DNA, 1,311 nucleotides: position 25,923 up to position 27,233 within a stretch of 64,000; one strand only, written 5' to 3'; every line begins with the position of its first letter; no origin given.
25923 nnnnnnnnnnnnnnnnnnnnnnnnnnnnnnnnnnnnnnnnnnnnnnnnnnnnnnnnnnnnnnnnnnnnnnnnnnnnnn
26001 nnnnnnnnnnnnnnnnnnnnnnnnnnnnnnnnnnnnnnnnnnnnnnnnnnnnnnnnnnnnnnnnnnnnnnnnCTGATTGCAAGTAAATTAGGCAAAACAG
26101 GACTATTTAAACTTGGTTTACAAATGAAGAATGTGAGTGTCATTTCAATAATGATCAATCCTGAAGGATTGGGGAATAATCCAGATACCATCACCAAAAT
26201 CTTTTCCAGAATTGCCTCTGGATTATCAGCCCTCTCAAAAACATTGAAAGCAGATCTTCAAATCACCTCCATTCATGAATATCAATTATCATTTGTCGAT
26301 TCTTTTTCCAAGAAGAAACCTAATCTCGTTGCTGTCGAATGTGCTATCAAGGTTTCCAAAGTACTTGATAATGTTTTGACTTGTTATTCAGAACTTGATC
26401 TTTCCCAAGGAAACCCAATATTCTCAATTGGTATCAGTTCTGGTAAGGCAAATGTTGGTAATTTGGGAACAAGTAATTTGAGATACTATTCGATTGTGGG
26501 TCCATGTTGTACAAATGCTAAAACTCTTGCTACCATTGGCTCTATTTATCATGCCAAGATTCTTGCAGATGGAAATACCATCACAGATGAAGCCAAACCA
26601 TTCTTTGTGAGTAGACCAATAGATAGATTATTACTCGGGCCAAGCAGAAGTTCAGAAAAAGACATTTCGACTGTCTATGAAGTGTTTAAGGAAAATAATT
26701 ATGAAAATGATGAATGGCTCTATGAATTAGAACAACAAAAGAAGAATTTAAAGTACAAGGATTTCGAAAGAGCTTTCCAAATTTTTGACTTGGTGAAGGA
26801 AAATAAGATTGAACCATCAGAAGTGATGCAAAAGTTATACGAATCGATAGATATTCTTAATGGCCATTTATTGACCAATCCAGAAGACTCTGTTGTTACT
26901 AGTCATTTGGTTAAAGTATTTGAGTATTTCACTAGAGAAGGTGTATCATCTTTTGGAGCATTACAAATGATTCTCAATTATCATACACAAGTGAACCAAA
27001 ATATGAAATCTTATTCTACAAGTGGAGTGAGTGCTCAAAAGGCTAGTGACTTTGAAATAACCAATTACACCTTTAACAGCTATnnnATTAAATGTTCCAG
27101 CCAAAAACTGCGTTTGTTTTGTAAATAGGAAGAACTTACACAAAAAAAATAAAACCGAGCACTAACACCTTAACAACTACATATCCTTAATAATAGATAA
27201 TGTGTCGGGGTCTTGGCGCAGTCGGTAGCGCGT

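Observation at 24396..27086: ACG-like single-TM receptor whose cyclase-homology domain has lost its catalytic residues (pseudo-cyclase).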

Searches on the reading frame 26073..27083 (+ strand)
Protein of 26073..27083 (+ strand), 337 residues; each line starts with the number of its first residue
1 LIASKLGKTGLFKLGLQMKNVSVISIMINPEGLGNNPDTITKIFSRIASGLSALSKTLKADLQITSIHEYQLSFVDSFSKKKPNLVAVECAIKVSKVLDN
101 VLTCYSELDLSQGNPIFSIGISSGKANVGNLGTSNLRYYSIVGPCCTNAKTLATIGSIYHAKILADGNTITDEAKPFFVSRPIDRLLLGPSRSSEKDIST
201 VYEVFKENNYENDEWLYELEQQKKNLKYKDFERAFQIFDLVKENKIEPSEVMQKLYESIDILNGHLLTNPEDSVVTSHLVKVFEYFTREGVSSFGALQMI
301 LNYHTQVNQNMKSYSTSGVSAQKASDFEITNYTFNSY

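Call 47: predict_structure(alignment_id=A6)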
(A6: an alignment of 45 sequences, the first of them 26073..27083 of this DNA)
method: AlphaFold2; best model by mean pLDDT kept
length: 337 residues; sequences in the alignment: 45
mean_pLDDT: 90.2   pTM: 0.88
mean pLDDT of the five models: 90.2, 88.1, 87.9, 87.3, 86.8
residues with pLDDT >= 90: 246; 70-90: 63; 50-70: 22; < 50: 6
segments of 3 or more residues with pLDDT < 50: 1-4
pLDDT, mean of each block of 10 residues (from residue 1): 50 85 97 90 96 97 96 90 97 97 84 91 96 92 96 96 98 96 93 83 93 82 92 97 97 98 97 96 96 95 92 75 64 64
secondary structure, 60 per line:
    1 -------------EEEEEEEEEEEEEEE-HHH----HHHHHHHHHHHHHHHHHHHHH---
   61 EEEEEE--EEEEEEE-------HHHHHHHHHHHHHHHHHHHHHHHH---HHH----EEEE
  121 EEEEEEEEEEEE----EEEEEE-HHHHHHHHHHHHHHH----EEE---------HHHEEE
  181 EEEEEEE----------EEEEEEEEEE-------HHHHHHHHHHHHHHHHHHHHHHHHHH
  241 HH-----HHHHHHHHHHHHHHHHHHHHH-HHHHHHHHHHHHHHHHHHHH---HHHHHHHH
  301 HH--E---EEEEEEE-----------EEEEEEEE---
elements in order: E14-28 H37-57 E61-66 E69-75 H83-106 E117-132 E137-142 H144-158 E163-165 E178-187 E198-207 H215-242 H248-268 H270-289 H293-302 E309-315 E327-334

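Call 51: fold_search(model_id=the predicted structure, library=pdb)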
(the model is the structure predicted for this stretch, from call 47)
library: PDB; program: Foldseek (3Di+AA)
matches with E <= 10: 761; with E <= 0.001: 178
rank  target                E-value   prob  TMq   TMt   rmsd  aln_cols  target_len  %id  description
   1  2w01_B                6.3e-12  1.00  0.48  0.78   3.5       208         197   17  Crystal structure of the guanylyl cyclase Cya2 (released 2008-09-30)
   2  3r5g_B                5.0e-11  1.00  0.49  0.81   2.7       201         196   17  Crystal structure of the adenylyl cyclase CyaB from P. aeruginosa (released 2012-01-11)
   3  3r5g_A                8.7e-11  1.00  0.48  0.80   2.9       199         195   16  Crystal structure of the adenylyl cyclase CyaB from P. aeruginosa (released 2012-01-11)
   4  2w01_D                9.7e-11  1.00  0.47  0.76   3.2       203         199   17  Crystal structure of the guanylyl cyclase Cya2 (released 2008-09-30)
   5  2w01_A                2.3e-10  1.00  0.48  0.76   3.4       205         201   16  Crystal structure of the guanylyl cyclase Cya2 (released 2008-09-30)
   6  2w01_C                2.7e-10  1.00  0.47  0.76   3.5       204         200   17  Crystal structure of the guanylyl cyclase Cya2 (released 2008-09-30)
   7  2bw7_B                6.2e-10  1.00  0.42  0.69   4.1       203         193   14  A novel mechanism for adenylyl cyclase inhibition from the crystal structure of its complex with catechol estrogen (released 2005-07-20)
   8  1wc1_A                7.0e-10  1.00  0.45  0.73   3.6       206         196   14  Soluble adenylyl cyclase CyaC from S. platensis in complex with Rp- ATPalphaS (released 2004-12-20)
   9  1wc1_C                1.1e-09  1.00  0.46  0.76   3.4       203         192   14  Soluble adenylyl cyclase CyaC from S. platensis in complex with Rp- ATPalphaS (released 2004-12-20)
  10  6fht_A                1.2e-09  1.00  0.47  0.23   3.4       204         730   17  Crystal structure of an artificial phytochrome regulated adenylate/guanylate cyclase in its dark adapted Pr form (released 2018-04-18)
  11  1wc3_B                1.2e-09  1.00  0.45  0.73   3.5       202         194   14  Soluble adenylyl cyclase CyaC from S. platensis in complex with alpha, beta-methylene-ATP and Strontium (released 2004-12-20)
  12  4ni2_B                1.3e-09  1.00  0.40  0.64   5.3       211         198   15  Crystal structure of the heterodimeric catalytic domain of wild-type human soluble guanylate cyclase (released 2014-04-16)
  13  1wc1_B                1.5e-09  1.00  0.44  0.72   3.7       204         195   15  Soluble adenylyl cyclase CyaC from S. platensis in complex with Rp- ATPalphaS (released 2004-12-20)
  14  4p2f                  2.0e-09  1.00  0.40  0.66   5.1       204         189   14  Monomeric form of a single mutant (F363R) of Mycobacterial Adenylyl cyclase Rv1625c (released 2014-09-17)
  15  1wc0_B                3.1e-09  1.00  0.44  0.72   3.6       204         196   14  Soluble adenylyl cyclase CyaC from S. platensis in complex with alpha, beta-methylene-ATP (released 2004-12-20)
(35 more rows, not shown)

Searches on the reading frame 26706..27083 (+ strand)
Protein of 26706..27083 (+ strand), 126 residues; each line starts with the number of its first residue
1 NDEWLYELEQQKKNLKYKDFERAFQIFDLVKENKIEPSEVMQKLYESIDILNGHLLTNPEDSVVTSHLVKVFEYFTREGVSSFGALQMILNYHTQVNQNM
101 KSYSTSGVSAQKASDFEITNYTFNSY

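Call 6: search_protein_families(library=pfam, proteins=[window:26706-27083:+], max_evalue=10)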
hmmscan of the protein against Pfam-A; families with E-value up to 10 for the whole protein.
seq(126 aa): 3 families
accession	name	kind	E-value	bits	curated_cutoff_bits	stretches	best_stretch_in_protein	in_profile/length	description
PF13812.12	PPR_3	-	0.0034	17.9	25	1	17-38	28-49/63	Pentatricopeptide repeat domain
PF13499.12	EF-hand_7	-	0.07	13.9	30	1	19-75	3-49/67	EF-hand domain pair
PF13041.12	PPR_2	-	0.14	12.8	30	1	16-40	15-39/50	PPR repeat family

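Call 54: search_solved_structures(query=A7, max_evalue=10, show_alignments=2)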
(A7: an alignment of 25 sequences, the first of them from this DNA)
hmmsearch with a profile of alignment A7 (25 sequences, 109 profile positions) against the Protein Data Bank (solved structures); distinct sequences matched with E-value up to 10: 142 (the best 60 are shown).
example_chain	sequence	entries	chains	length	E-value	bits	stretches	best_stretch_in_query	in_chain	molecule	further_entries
5cwf_A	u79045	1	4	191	0.0029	21.5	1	33-83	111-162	Designed helical repeat protein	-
6oqq_B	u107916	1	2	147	0.0035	21.2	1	15-41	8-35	Calmodulin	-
1lkj_A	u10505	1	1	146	0.0035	21.2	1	15-41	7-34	Calmodulin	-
2lhh_A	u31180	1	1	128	0.0043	20.9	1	15-41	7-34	Calmodulin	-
2lhi_A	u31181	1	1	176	0.0055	20.6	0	15-41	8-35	Calmodulin,Serine/threonine-protein phosphatase 2B catalytic subunit A1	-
6kos_A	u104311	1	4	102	0.0078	20.1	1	18-103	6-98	SUWA (Super WA20)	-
4ds7_A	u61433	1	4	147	0.0079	20.1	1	10-40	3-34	Calmodulin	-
2lc5_A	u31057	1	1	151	0.018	19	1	8-62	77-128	Calmodulin, putative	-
9y6s_8M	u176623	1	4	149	0.038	17.9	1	11-88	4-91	Calmodulin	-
9e5c_4x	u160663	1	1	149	0.041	17.8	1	11-88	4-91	Calmodulin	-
5cwj_A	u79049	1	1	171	0.07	17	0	12-87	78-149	Designed helical repeat protein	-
3h36_A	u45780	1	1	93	0.081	16.8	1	18-76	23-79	Polyribonucleotide nucleotidyltransferase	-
2i9i_A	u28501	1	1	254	0.084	16.8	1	38-96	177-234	Hypothetical protein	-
6w2q_A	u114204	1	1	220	0.12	16.3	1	28-100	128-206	Junction 34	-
8bd2_A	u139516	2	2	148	0.14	16.1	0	14-39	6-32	Calmodulin-3 | Calmodulin-1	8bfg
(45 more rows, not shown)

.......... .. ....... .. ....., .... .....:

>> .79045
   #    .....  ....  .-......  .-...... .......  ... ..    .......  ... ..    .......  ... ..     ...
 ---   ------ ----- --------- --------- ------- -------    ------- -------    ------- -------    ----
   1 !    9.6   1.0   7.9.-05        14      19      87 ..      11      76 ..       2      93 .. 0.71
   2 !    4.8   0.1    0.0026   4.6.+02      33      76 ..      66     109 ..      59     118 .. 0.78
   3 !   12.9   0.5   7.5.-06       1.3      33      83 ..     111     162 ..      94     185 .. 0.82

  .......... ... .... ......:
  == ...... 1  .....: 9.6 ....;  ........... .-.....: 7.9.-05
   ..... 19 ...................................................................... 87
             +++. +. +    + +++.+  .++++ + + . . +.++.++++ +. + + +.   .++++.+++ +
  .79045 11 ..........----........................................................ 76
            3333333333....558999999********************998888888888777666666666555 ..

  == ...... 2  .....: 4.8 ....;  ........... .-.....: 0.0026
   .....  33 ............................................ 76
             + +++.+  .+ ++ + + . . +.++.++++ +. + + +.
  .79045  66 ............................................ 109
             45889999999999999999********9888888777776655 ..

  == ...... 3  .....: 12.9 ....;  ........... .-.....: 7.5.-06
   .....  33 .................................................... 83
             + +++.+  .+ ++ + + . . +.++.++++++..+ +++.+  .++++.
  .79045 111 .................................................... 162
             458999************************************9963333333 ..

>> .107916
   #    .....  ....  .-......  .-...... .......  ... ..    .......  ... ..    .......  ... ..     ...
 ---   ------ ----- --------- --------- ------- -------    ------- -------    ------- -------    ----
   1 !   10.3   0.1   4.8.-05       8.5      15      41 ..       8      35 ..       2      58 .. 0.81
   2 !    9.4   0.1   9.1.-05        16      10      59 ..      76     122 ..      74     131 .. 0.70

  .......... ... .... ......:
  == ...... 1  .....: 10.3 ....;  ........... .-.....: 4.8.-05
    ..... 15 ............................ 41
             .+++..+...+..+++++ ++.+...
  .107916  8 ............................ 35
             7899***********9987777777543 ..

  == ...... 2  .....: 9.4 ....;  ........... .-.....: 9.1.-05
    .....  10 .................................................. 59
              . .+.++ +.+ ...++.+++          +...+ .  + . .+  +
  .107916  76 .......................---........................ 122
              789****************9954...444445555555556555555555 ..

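Call 55: search_protein_families(library=pfam, alignment_id=A7, max_evalue=0.1)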
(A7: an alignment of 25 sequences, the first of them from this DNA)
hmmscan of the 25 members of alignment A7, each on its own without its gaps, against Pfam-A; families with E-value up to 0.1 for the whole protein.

A. member 1, seq(126 aa): 2 families
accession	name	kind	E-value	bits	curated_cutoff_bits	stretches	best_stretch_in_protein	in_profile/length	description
PF13812.12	PPR_3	-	0.0034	17.9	25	1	17-38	28-49/63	Pentatricopeptide repeat domain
PF13499.12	EF-hand_7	-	0.07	13.9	30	1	19-75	3-49/67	EF-hand domain pair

B. families by the number of members that match (of 25 scanned): 46 families (the first 25 are shown)
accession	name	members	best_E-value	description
PF24132.1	DUF7399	1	0.0028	Family of unknown function (DUF7399)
PF13812.12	PPR_3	1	0.0034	Pentatricopeptide repeat domain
PF01501.26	Glyco_transf_8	1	0.0055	Glycosyl transferase family 8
PF11262.13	Tho2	1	0.0056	Transcription factor/nuclear export subunit protein 2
PF22266.2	DUF6953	1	0.0063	Family of unknown function (DUF6953)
PF03352.18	Adenine_glyco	1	0.0099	Methyladenine glycosylase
PF06748.17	DUF1217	1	0.01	Protein of unknown function (DUF1217)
PF00309.25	Sigma54_AID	1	0.019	Sigma-54 factor, Activator interacting domain (AID)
PF06288.18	DUF1040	1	0.019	Protein of unknown function (DUF1040)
PF01417.26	ENTH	1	0.02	ENTH domain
PF22105.2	DUF6943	1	0.023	Family of unknown function (DUF6943)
PF05073.17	Baculo_p24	1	0.025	Baculovirus P24 capsid protein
PF09440.15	eIF3_N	1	0.025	eIF3 subunit 6 N terminal domain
PF04300.19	FBA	1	0.025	F-box associated region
PF00874.25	PRD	1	0.026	PRD domain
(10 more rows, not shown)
